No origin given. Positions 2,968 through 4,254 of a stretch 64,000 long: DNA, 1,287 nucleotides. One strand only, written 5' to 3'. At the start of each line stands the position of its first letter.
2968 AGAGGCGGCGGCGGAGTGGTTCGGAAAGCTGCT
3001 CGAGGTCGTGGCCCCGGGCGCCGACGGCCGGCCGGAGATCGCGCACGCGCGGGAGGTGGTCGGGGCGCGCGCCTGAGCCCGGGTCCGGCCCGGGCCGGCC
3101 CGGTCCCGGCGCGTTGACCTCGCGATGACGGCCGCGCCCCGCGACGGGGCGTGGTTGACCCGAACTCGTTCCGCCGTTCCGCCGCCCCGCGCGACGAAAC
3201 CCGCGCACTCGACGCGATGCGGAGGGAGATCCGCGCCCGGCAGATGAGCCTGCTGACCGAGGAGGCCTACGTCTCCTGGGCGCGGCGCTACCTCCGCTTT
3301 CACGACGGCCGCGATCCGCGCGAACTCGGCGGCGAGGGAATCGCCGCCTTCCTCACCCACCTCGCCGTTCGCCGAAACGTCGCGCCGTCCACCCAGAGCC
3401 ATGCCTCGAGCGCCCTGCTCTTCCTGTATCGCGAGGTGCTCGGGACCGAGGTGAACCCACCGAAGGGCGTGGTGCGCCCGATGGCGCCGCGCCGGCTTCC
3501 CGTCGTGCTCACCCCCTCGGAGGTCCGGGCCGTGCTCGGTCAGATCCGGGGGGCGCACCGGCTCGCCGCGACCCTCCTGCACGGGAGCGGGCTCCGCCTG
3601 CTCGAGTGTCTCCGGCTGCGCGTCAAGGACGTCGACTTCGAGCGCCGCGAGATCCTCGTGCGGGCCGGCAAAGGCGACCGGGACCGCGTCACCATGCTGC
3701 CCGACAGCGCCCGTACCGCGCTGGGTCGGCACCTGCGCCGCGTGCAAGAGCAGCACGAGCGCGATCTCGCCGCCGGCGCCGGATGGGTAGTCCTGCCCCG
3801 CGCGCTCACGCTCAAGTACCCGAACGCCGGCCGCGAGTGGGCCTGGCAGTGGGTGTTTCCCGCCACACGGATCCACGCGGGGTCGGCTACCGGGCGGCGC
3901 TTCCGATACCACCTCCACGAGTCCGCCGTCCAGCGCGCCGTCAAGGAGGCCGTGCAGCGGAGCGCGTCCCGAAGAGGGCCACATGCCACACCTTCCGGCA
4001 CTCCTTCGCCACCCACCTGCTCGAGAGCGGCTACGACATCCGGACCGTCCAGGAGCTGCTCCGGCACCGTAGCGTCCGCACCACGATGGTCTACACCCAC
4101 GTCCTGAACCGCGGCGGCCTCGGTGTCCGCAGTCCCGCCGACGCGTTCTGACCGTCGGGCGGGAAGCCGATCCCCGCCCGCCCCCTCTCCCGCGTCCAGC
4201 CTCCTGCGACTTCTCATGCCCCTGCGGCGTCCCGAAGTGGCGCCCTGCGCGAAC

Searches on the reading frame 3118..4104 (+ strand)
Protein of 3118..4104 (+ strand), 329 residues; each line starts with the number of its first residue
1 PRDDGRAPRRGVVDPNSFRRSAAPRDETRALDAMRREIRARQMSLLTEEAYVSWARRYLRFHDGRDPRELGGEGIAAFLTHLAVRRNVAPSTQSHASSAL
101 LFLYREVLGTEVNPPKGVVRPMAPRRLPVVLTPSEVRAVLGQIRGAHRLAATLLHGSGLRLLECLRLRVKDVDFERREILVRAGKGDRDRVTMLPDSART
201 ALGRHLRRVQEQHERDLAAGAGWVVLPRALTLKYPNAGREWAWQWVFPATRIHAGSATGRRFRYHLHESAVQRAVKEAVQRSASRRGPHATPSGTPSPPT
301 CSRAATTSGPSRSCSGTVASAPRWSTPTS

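Call 25: search_protein_families(library=pfam, proteins=[window:3118-4104:+], max_evalue=0.00001)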
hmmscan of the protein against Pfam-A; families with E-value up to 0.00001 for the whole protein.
window:3118-4104:+ (329 aa): 2 families
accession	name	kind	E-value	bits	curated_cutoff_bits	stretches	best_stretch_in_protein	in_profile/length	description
PF13495.12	Phage_int_SAM_4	-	9.6e-24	84.1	27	1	31-112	2-83/85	Phage integrase, N-terminal SAM-like domain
PF00589.27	Phage_integrase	-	1.9e-12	47.7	27.1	1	131-285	3-124/172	Phage integrase family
